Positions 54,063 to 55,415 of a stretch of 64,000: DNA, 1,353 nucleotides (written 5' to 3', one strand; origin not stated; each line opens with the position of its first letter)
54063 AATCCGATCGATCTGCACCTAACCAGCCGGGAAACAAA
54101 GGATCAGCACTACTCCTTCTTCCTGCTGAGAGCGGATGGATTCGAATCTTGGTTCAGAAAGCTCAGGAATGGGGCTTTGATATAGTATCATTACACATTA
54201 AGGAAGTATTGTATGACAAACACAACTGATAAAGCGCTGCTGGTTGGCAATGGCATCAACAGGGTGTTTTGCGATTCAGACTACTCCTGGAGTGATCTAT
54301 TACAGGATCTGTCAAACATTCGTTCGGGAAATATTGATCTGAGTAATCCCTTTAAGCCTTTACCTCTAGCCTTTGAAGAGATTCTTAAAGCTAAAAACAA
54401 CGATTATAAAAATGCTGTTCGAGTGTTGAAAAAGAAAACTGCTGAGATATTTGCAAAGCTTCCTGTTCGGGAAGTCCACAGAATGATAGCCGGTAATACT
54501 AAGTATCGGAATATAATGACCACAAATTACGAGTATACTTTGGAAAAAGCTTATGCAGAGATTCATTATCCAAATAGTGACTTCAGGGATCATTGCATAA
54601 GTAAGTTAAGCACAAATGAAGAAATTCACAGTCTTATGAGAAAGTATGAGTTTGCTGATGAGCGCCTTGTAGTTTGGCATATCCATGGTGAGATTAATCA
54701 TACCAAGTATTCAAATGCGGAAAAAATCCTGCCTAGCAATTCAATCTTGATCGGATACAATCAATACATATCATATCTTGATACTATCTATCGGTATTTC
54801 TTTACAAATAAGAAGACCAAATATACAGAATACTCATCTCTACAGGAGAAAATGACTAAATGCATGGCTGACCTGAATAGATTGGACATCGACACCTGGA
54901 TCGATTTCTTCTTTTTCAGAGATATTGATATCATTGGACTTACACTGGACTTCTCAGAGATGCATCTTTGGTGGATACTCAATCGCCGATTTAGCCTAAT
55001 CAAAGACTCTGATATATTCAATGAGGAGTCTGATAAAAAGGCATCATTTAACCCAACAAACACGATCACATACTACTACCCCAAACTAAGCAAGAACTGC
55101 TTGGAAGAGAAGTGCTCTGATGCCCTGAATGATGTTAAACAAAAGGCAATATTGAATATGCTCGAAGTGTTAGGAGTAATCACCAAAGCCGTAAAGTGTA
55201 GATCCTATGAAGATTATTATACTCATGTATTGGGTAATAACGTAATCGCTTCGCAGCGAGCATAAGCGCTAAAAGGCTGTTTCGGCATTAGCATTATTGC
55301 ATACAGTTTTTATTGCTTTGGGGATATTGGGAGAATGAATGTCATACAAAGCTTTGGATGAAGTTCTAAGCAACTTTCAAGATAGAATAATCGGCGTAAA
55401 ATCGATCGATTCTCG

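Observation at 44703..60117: Five-gene operon: type III Mod/Res embedded between two giant helicase-nucleases and an AbiH/SIR2-like gene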

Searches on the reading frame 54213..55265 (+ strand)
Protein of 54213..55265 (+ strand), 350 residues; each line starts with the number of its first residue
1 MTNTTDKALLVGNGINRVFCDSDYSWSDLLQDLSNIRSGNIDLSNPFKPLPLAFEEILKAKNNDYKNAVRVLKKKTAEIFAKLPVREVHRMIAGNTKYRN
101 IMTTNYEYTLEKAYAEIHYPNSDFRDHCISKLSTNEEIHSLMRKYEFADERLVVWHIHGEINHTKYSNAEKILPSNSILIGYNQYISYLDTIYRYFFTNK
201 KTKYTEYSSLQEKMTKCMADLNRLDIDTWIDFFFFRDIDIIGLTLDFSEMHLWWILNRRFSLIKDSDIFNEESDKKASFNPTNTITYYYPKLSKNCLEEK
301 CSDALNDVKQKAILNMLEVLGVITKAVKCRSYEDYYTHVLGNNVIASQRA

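Call 3: search_protein_families(library=pfam, proteins=[window:54213-55265:+], max_evalue=0.01)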
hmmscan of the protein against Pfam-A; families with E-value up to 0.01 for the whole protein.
window:54213-55265:+ (350 aa): 1 family
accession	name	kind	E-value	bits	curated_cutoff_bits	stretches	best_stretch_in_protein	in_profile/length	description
PF13289.12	SIR2_2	-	8.7e-07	29.6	24.5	1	100-195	2-72/141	SIR2-like domain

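Call 4: search_protein_families(library=padloc, proteins=[window:54213-55265:+], max_evalue=0.01)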
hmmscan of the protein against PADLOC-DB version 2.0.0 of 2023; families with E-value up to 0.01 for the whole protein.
window:54213-55265:+ (350 aa): 0 families

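Call 5: search_protein_families(library=ncbifam, proteins=[window:54213-55265:+], max_evalue=0.01)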
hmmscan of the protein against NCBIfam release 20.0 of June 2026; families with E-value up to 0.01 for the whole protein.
window:54213-55265:+ (350 aa): 0 families

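Call 10: find_homologous_proteins(query=window:54213-55265:+)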
Query window:54213-55265:+ (350 aa): 87 proteins with E <= 0.001 among 1183 candidates.
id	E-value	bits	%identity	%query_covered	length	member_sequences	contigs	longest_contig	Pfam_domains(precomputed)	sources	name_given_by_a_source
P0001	1.2e-234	796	100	100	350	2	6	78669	PF13289.13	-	-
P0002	9.3e-192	655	81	99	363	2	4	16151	PF13289.13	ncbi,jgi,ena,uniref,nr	ncbi:MAG: hypothetical protein WC194_07370 [Mesotoga sp.]|jgi:hypothetical protein|uniref:hypothetic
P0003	9.8e-160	550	71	98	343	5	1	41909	PF13289.13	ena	-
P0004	8.5e-158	543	70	97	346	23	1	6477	PF13289.13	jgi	-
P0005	6.5e-150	517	66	99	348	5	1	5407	PF13289.13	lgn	-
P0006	1.1e-145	503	81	79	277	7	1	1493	PF13289.13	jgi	-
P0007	6.1e-111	389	54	97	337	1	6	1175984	-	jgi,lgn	jgi:hypothetical protein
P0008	3.1e-93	331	50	97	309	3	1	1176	PF13289.13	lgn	-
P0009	2.1e-91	325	49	95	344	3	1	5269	PF13289.13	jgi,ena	-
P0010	3.0e-90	321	48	95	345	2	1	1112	PF13289.13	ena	-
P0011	1.3e-73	267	45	97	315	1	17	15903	PF13289.13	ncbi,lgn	-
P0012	1.7e-48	184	37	97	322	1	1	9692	PF13289.13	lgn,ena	-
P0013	4.5e-47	179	37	96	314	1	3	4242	PF13289.13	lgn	-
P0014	8.3e-47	178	37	98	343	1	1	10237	-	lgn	-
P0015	1.2e-46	178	37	95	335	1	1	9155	PF13289.13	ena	-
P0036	2.9e-34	137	34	87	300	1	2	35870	PF13289.13,PF14253.12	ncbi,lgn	ncbi:MAG: SIR2 family protein [Bacteroidota bacterium]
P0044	3.8e-28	117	33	96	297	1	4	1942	PF13289.13,PF14253.12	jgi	jgi:hypothetical protein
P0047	1.4e-26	112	34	80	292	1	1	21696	PF13289.13,PF14253.12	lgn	-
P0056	3.7e-24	104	32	81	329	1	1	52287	PF13289.13,PF14253.12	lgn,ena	-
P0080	7.9e-12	63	29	67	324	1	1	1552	PF14253.12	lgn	-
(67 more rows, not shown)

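Call 12: find_related_loci(query=A1, collection=genome_contigs, flank=10000)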
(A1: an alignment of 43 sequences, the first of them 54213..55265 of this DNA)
Query A1 (350 aa) in genome_contigs; peptide patterns used: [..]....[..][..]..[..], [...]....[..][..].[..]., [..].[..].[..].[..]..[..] (x = any residue, [..] = any of these).
600 stretches matched a pattern (row limit reached: there are more); 352 encode a relative of the query (tblastn E <= 1e-3); the best 80 are kept; 80 distinct loci.
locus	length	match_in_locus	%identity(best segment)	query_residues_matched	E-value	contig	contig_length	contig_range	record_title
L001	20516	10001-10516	74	1-172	7e-80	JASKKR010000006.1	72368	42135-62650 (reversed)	MAG: Candidatus Cloacimonadota bacterium isolate DJKA59_ANT-F21_bin.21 scaffold_38, whole genome shotgun sequence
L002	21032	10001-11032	34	7-350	5e-54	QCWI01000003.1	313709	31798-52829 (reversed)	MAG: Fluviicola sp. XM-24bin1 scaffold00007, whole genome shotgun sequence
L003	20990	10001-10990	36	3-340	4e-53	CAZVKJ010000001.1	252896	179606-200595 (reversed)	MAG TPA_asm: uncultured Bacteroidales bacterium isolate SRP089250_co1_43 genome assembly, contig: NODE_11_length_252896_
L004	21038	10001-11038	33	1-349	6e-52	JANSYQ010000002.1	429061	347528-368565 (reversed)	MAG: bacterium isolate bin.55 k141_928516_length_429061_cov_18.9726, whole genome shotgun sequence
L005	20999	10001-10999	34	6-343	3e-51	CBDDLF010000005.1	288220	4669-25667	MAG: Crocinitomicaceae bacterium isolate 54ff5f61-cf0c-4fd5-b6d0-428621afa39a genome assembly, contig: contig_5, whole g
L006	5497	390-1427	36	1-346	3e-50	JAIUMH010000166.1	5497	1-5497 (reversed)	MAG: Flavobacteriaceae bacterium isolate PBR18_bin10A bin10A.contig0165, whole genome shotgun sequence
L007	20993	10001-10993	34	7-339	5e-49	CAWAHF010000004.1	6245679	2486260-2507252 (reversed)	MAG: uncultured Bacteroidales bacterium isolate MFD02416.bin.1.317 genome assembly, contig: contig_49773, whole genome s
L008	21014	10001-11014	34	1-341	8e-49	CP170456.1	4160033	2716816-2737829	MAG: Fluviicola sp. isolate tig00002473 chromosome, complete genome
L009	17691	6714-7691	35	7-340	2e-47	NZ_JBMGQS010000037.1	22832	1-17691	Flavobacterium sp. PLA-1-15 NODE_37_length_22832_cov_48.426675, whole genome shotgun sequence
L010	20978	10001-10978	33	7-342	9e-47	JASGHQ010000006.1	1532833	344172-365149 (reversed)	MAG: Flavobacterium sp. isolate 5N190 JMF-2111-06-0005.ont.bin.190_5, whole genome shotgun sequence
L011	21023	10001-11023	36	7-340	4e-46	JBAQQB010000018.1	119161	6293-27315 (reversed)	MAG: Saprospiraceae bacterium isolate MFD03278_ilm_asm_bin14 k127_26161, whole genome shotgun sequence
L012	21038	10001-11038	33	1-340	2e-45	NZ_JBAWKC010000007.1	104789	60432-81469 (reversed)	Gaetbulibacter aquiaggeris strain KEM-8 NODE_7_Gaeaqu_104789_cov_369.361286, whole genome shotgun sequence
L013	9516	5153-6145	34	2-342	4e-45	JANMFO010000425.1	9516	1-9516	MAG: Chitinophagaceae bacterium isolate OTE_70b_metabat_173 OTE_70b_k141_3772066, whole genome shotgun sequence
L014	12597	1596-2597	34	7-336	8e-44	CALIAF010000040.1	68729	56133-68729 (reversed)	MAG: uncultured Ulvibacter sp. isolate R3_Bin_METABAT__262_1 genome assembly, contig: c_000002003426, whole genome shotg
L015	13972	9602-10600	33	6-344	1e-43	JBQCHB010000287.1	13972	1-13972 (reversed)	MAG: Flavisolibacter sp. isolate bin682 k141_886811, whole genome shotgun sequence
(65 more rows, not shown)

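Call 17: search_protein_families(library=pfam, proteins=[L001:10530-11084:+, L001:12256-13644:+, L001:14330-16333:-, L001:17047-17601:+, L001:17591-18259:+, L001:18440-18871:+, L001:11274-11783:-], max_evalue=0.001)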
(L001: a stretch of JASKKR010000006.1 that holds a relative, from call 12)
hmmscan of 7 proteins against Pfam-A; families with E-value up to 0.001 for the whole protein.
L001:10530-11084:+ (184 aa): 0 families

L001:12256-13644:+ (462 aa): 1 family
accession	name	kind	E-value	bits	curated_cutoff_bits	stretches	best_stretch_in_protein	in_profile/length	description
PF18962.6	Por_Secre_tail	-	1.5e-14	54.5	27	1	389-460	2-75/75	Secretion system C-terminal sorting domain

L001:14330-16333:- (667 aa): 3 families
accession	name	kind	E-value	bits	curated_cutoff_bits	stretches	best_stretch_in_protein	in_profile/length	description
PF00733.27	Asn_synthase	-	1.6e-68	232.4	21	1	289-664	3-354/354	Asparagine synthase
PF13537.11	GATase_7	-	4.1e-42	143.5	25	1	94-212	3-123/123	Glutamine amidotransferase domain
PF13522.11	GATase_6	-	3.1e-37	127.9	27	1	86-206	10-130/130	Glutamine amidotransferase domain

L001:17047-17601:+ (184 aa): 1 family
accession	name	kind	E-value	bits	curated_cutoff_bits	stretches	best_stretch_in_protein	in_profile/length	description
PF24986.1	PRC_RimM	-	1.5e-07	31.4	27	1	99-147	3-52/69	RimM PRC barrel domain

L001:17591-18259:+ (222 aa): 1 family
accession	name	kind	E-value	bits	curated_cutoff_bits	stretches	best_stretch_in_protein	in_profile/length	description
PF01746.26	tRNA_m1G_MT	-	2.3e-46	158.4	27.3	1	23-219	2-195/195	tRNA (Guanine-1)-methyltransferase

L001:18440-18871:+ (143 aa): 1 family
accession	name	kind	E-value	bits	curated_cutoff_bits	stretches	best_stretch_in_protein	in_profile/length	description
PF01245.26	Ribosomal_L19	-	4.1e-48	162.4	22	1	29-138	2-111/111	Ribosomal protein L19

L001:11274-11783:- (169 aa): 0 families

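Call 18: find_encoding_contigs(protein=P0002, flank=10000, max_places=4)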
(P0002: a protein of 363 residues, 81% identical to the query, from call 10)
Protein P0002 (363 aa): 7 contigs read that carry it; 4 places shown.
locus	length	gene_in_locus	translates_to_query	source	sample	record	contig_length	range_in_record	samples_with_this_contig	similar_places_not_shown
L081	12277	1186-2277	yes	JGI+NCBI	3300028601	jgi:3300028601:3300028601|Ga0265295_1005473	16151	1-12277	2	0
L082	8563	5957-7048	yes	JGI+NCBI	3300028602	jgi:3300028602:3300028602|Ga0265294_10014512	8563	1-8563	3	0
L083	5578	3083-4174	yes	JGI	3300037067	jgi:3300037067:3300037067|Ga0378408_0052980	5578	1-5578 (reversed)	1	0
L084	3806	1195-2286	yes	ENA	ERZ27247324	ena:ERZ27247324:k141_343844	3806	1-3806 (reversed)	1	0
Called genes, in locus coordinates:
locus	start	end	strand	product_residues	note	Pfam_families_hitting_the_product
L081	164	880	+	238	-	-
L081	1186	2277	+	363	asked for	PF13289:SIR2_2 (faint)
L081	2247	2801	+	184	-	-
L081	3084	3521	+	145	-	-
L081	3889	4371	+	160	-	PF04008:Adenosine_kin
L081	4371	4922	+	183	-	PF02834:LigT_PEase, PF10469:AKAP7_NLS (weak), PF13563:2_5_RNA_ligase2 (weak)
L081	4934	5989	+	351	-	PF00154:RecA_N, PF06745:ATPase (faint), PF08423:Rad51, PF13481:AAA_25 (faint), PF27531:MT3502_N (faint), PF21096:RecA_C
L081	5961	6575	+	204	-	PF21982:RecX_HTH1 (faint), PF02631:RecX_HTH2, PF21981:RecX_HTH3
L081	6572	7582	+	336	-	PF00246:Peptidase_M14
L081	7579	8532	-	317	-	PF02481:DNA_processg_A, PF17782:WHD_DprA (weak)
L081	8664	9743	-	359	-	PF01018:GTP1_OBG, PF01926:MMR_HSR1, PF02421:FeoB_N, PF04670:Gtr1_RagA (weak)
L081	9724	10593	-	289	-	PF08894:DUF1838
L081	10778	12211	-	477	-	PF07690:MFS_1, PF13347:MFS_2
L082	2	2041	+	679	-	?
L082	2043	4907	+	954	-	PF04851:ResIII, PF18766:SWI2_SNF2 (weak)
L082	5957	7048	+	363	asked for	PF13289:SIR2_2 (faint)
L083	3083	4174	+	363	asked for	PF13289:SIR2_2 (faint)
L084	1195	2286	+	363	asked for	PF13289:SIR2_2 (faint)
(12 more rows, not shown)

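Call 19: find_encoding_contigs(protein=P0003, flank=10000, max_places=3)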
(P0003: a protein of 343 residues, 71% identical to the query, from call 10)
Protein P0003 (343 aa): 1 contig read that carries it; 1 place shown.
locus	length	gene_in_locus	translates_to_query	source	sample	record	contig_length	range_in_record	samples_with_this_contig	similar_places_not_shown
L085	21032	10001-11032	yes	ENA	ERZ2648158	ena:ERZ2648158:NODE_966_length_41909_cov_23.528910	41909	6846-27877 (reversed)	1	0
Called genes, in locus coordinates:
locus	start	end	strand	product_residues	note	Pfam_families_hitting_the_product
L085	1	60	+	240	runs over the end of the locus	-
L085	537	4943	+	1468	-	PF01443:Viral_helicase1 (faint), PF13086:AAA_11, PF13245:AAA_19 (faint), PF13604:AAA_30 (weak), PF13087:AAA_12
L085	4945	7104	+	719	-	PF01555:N6_N4_Mtase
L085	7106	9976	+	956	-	PF04851:ResIII, PF18766:SWI2_SNF2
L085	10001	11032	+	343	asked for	PF13289:SIR2_2 (weak)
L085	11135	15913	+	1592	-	PF04851:ResIII (weak), PF00270:DEAD, PF00271:Helicase_C, PF22982:WHD_HRQ1, PF09369:MZB, PF00929:RNase_T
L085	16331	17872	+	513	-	-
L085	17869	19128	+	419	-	PF18990:DUF5723 (weak)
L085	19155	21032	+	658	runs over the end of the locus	-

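Call 20: find_encoding_contigs(protein=P0007, flank=10000, max_places=3)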
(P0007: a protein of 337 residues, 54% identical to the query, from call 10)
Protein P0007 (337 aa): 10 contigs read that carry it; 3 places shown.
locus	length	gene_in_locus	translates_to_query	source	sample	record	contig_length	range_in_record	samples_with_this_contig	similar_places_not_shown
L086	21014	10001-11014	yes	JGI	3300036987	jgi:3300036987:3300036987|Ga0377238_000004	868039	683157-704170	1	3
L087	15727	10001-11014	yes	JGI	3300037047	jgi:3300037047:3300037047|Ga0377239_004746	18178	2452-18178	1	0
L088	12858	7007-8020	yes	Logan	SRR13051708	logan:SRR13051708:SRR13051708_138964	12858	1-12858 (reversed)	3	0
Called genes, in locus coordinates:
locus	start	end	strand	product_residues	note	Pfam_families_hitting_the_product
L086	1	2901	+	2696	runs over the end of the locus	PF08126:Propeptide_C25, PF01364:Peptidase_C25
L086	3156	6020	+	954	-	PF02739:5_3_exonuc_N, PF01367:5_3_exonuc, PF01612:DNA_pol_A_exo1, PF22619:DNA_polI_exo1 (weak), PF00476:DNA_pol_A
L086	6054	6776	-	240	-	-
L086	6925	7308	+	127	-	PF06397:Desulfoferrod_N, PF01880:Desulfoferrodox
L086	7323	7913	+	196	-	PF00210:Ferritin (weak), PF02915:Rubrerythrin, PF23458:DUF7130 (weak), PF21349:RUBY_RBDX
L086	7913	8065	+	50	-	PF00301:Rubredoxin, PF21349:RUBY_RBDX (faint)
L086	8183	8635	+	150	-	PF02915:Rubrerythrin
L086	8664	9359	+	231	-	PF00814:TsaD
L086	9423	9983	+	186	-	-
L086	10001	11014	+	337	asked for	-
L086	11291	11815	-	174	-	PF00210:Ferritin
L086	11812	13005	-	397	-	PF00753:Lactamase_B (weak), PF19583:ODP, PF12706:Lactamase_B_2 (weak), PF00258:Flavodoxin_1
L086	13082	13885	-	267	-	PF01149:Fapy_DNA_glyco, PF06831:H2TH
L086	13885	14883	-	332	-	PF00890:FAD_binding_2 (weak), PF01134:GIDA (faint), PF01266:DAO (faint), PF07992:Pyr_redox_2, PF12831:FAD_oxidored, PF13450:NAD_binding_8 (weak), PF13738:Pyr_redox_3, PF00070:Pyr_redox, +2 more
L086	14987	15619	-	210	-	PF00085:Thioredoxin (faint), PF23357:DUF7088 (faint), PF00462:Glutaredoxin (faint), PF13192:Thioredoxin_3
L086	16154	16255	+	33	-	-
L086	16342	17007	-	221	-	PF01895:PhoU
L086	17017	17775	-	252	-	PF00005:ABC_tran, PF13401:AAA_22 (faint), PF13304:AAA_21 (faint)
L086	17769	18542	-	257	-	PF00528:BPD_transp_1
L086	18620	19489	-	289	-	PF00528:BPD_transp_1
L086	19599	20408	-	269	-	PF12849:PBP_like_2, PF13531:SBP_bac_11 (weak), PF12727:PBP_like (weak)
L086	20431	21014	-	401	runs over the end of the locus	-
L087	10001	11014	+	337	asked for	-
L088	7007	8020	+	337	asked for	-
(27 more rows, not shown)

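Call 46: search_protein_families(library=pfam, proteins=[L011:5550-8537:+, L011:8539-9942:+, L011:11031-12521:+, L007:6948-9971:+], max_evalue=0.001)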
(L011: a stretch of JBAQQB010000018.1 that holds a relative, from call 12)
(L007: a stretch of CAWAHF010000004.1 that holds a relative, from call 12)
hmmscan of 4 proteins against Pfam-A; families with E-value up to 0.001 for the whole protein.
L011:5550-8537:+ (995 aa): 6 families
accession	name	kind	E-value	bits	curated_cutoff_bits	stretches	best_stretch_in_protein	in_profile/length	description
PF04851.21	ResIII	-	2e-40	138.9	22.5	1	235-422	3-163/164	Type III restriction enzyme, res subunit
PF08463.15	EcoEI_R_C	-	7.1e-34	117.7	24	1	818-993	3-162/163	EcoEI R protein C-terminal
PF18766.7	SWI2_SNF2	-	8.1e-18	65.3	26.7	1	240-463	2-198/221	SWI2/SNF2 ATPase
PF00270.35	DEAD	-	4.1e-13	49.8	26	1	239-422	3-161/167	DEAD/DEAH box helicase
PF04313.20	HSDR_N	-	1.4e-06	28.7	25.1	1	124-197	124-197/198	Type I restriction enzyme R protein N terminus (HSDR_N)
PF00271.37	Helicase_C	-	1.6e-06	28.8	23.5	1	519-627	5-108/110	Helicase conserved C-terminal domain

L011:8539-9942:+ (467 aa): 1 family
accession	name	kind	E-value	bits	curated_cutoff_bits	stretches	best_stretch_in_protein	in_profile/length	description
PF01420.25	Methylase_S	-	8.6e-25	88.3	22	2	8-184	1-164/168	Type I restriction modification DNA specificity domain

L011:11031-12521:+ (496 aa): 5 families
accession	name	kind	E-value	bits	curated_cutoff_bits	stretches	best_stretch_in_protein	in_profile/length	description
PF02384.22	N6_Mtase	-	8.2e-69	232.7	20.4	1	128-426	3-282/311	N-6 DNA Methylase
PF12161.14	HsdM_N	-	2.4e-09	38.4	24.5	1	14-118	4-135/135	HsdM N-terminal domain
PF07669.17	Eco57I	-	8.8e-09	36.1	25.3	1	254-352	72-165/171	Eco57I restriction-modification methylase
PF01170.24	UPF0020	-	1e-05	25.8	22.3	1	159-276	16-141/197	RMKL-like, methyltransferase domain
PF20473.4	MmeI_Mtase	-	4.3e-05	23.3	27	0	174-232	22-85/259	MmeI, DNA-methyltransferase domain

L007:6948-9971:+ (1007 aa): 5 families
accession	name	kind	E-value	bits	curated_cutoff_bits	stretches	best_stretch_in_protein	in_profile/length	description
PF18766.7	SWI2_SNF2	-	1.2e-19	71.3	26.7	1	281-527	1-191/221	SWI2/SNF2 ATPase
PF04313.20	HSDR_N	-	2.1e-17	64.1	25.1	1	80-205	85-197/198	Type I restriction enzyme R protein N terminus (HSDR_N)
PF04851.21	ResIII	-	8.4e-14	52.2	22.5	1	278-478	4-163/164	Type III restriction enzyme, res subunit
PF22679.2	T1R_D3-like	-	7.5e-13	49.6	27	1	597-716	10-156/158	Type I restriction enzyme subunit R domain 3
PF00270.35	DEAD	-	6.8e-08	32.9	26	1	282-483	4-165/167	DEAD/DEAH box helicase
